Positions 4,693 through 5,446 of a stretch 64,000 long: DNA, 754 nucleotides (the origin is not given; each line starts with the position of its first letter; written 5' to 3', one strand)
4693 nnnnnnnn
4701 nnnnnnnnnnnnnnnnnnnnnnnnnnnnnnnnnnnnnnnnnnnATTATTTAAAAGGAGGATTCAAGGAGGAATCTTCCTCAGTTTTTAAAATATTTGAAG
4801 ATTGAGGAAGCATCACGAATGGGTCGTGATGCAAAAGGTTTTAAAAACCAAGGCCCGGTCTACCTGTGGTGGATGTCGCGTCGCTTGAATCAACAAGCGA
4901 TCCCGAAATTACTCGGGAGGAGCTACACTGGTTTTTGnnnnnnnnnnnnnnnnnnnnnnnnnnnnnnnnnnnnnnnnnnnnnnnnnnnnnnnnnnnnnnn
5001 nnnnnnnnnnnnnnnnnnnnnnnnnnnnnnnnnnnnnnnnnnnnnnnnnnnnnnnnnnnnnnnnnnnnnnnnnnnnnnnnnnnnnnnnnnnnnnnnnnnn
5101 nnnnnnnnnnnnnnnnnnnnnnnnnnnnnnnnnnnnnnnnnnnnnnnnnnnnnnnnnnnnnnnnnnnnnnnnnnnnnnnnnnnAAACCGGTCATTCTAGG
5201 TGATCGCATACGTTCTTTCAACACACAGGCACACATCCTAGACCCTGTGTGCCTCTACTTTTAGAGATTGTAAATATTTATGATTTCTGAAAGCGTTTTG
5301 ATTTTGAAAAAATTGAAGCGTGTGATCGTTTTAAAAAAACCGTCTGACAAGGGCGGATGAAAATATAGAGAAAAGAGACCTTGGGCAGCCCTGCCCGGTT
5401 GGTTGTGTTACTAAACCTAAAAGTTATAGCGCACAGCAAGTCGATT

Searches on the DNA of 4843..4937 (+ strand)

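Call 29: build_rna_model(alignment_id=A3)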
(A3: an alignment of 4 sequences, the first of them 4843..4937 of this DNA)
Model R1 built from alignment A3 (4 sequences, 122 columns); structure: RNAalifold consensus.
model positions 96; base pairs 31; branch points 2; effective number of sequences 0.85; information 0.597 bits per position. Calibrated on 0.2 Mb of random sequence (short: E-values are rough).
structure used (alignment columns):
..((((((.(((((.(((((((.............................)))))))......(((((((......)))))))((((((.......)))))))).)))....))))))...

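Call 31: search_with_rna_model(model_id=R1, source=window, filters=off, max_evalue=10, show_alignments=0)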
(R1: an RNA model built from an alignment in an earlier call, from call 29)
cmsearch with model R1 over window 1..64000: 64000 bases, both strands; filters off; matches with E-value up to 10: 20.
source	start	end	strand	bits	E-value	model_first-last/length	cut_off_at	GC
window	19847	19942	+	111.5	2.8e-29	1-96/96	no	0.51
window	4843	4937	+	108.3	2.3e-28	1-96/96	no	0.52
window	21458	21553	+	107.6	3.7e-28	1-96/96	no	0.52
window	10024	10145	+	94.7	1.8e-24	1-96/96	no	0.49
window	24485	24584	+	11.3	1.2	1-96/96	no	0.46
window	60734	60763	-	10.9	1.6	1-96/96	no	0.33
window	35786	35843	+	10.7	1.8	1-96/96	no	0.26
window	31839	31861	-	10.6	1.9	1-96/96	no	0.26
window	52284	52355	-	10.6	1.9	1-96/96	no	0.29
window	6534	6607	-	10.4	2.2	1-96/96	no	0.62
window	33498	33522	+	10.3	2.3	1-96/96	no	0.32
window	25965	25996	+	10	2.8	1-96/96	no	0.16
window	37307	37343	-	9.8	3.2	1-96/96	no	0.32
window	4842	4936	-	9.3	4.5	1-96/96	no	0.51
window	58319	58370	+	9.2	4.9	1-96/96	no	0.29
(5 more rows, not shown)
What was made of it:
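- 4843..4937 (+): Type-1 module in island A, before the Cys-rich ORF 4950-5183. Call 31 (108.3 bits).
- It lies immediately 5' of the translation start of four genes in two islands (call 31).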

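Call 44: search_with_rna_model(model_id=R1, sources=[L003, L004, L005], filters=off, max_evalue=1, show_alignments=4)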
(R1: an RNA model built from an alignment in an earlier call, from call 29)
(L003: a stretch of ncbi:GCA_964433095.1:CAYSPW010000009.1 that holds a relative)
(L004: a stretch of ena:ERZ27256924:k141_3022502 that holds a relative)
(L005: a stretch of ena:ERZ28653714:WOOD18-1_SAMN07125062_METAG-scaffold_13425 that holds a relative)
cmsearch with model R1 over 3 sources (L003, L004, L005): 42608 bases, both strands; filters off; matches with E-value up to 1: 3.
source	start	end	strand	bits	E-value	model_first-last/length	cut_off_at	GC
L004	13592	13680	-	11.8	0.56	1-96/96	no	0.57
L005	4486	4574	-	11.8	0.56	1-96/96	no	0.57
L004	18685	18733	+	11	0.98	1-96/96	no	0.35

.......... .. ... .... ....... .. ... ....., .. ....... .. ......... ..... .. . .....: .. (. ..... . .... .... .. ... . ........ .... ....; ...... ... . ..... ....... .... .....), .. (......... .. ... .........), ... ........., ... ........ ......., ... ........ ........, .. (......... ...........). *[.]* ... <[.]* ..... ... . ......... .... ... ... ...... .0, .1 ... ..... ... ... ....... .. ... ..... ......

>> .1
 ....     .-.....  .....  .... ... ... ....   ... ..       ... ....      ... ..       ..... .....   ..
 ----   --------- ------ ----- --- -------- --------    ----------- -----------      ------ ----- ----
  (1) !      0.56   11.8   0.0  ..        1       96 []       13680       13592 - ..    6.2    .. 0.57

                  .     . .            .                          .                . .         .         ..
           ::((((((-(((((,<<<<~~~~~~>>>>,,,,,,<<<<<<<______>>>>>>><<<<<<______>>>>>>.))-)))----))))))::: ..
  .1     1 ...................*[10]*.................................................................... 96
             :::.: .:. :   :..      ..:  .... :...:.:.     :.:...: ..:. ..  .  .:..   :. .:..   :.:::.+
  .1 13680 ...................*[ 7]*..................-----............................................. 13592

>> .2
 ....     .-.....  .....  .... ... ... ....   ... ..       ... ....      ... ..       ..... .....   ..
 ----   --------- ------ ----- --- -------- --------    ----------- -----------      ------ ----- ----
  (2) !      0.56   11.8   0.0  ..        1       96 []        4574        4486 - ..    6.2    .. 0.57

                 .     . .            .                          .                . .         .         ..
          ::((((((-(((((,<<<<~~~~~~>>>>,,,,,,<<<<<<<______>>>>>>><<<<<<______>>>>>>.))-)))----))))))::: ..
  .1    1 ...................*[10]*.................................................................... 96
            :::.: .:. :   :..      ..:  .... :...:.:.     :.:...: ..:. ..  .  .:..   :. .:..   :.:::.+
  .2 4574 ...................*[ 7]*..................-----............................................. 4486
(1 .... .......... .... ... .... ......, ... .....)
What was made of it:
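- Type 1 was not detected before the B1 orthologue in L003 (call 44), so it is not essential for that gene. The motif is absent from L003 (call 44).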

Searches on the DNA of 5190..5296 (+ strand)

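Call 62: build_rna_model(alignment_id=A6)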
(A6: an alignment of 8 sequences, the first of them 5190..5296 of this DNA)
Model R2 built from alignment A6 (8 sequences, 138 columns); structure: RNAalifold consensus.
model positions 97; base pairs 9; branch points 0; effective number of sequences 3.9; information 0.59 bits per position. Calibrated on 0.2 Mb of random sequence (short: E-values are rough).
structure used (alignment columns):
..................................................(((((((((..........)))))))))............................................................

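Call 63: search_with_rna_model(model_id=R2, sources=[window, L003, L004, L006, L008, L010], max_evalue=1)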
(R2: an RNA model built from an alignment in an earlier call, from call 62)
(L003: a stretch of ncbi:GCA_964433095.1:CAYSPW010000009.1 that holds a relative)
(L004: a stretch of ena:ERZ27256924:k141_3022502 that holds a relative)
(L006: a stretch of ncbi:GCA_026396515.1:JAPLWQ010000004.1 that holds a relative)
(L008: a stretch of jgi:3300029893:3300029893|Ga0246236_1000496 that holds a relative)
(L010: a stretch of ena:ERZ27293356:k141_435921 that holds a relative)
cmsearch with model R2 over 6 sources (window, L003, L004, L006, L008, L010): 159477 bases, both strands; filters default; matches with E-value up to 1: 13.
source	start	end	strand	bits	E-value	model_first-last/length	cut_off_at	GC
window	21329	21425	+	84.7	3.1e-17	1-97/97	no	0.3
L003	5738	5835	+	83.9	4.8e-17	1-97/97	no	0.43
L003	8297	8402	+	80.4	3.5e-16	1-97/97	no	0.29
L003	6507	6605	+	78.3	1.2e-15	1-97/97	no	0.43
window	5187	5296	+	77.1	2.3e-15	1-97/97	no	0.42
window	22271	22365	+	77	2.5e-15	1-97/97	no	0.36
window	10643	10740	+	75.5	6e-15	1-97/97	no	0.37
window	23578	23686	+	72.1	4.2e-14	1-97/97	no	0.34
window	22321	22396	-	27.2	0.006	1-97/97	no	0.25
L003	5791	5917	-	20.8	0.22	1-97/97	no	0.41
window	23643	23713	-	20.4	0.29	1-97/97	no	0.28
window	10699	10787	-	20.2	0.32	1-97/97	no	0.33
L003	9604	9698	-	18.5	0.84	1-97/97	no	0.29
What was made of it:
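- On MITE / REP-type mobile repeat: All copies are in sense orientation and confined to the two islands (calls 31, 63).
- All 13 module copies lie in the sense orientation of the flanking genes, at fixed positions relative to stop and start codons (calls 31, 63).
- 5187..5296 (+): 3' element in island A, after ORF 4950-5183. Call 63 (77.1 bits).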

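Call 68: search_with_rna_model(model_id=R2, sources=[L012, L013, L014, L015, L016, L017, L018, L019, L020, L021, L022, L023, L024, L025, L026, L027, L028, L029, L030, L031, L032, L033, L034, L035, L036, L037, L038], max_evalue=1)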
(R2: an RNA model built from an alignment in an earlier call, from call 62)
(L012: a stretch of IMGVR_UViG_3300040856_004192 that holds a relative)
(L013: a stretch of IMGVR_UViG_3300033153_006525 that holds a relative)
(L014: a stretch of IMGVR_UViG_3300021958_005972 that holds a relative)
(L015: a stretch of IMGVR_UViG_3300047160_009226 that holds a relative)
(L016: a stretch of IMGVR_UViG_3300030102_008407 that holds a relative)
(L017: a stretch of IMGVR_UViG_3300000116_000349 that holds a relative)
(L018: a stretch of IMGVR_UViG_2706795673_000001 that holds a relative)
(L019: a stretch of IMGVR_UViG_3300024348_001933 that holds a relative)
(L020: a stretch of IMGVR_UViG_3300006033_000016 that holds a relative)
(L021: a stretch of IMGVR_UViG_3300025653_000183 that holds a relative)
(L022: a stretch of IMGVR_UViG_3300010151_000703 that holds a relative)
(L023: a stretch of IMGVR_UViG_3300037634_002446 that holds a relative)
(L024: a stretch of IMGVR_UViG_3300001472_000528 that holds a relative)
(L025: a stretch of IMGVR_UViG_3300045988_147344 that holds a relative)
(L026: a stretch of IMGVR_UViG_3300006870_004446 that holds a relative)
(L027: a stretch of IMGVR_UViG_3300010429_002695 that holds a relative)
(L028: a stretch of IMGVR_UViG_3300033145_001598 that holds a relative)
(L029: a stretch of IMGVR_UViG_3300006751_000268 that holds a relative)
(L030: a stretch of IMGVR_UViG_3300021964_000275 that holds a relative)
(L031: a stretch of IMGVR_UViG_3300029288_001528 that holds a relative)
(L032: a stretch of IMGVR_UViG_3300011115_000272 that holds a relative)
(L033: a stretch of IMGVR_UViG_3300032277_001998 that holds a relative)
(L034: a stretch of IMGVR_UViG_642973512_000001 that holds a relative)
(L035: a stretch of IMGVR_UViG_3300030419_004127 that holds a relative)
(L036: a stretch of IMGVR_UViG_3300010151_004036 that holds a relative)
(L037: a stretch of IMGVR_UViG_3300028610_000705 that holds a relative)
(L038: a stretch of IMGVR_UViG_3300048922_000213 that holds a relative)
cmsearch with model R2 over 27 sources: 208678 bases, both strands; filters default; matches with E-value up to 1: 0.
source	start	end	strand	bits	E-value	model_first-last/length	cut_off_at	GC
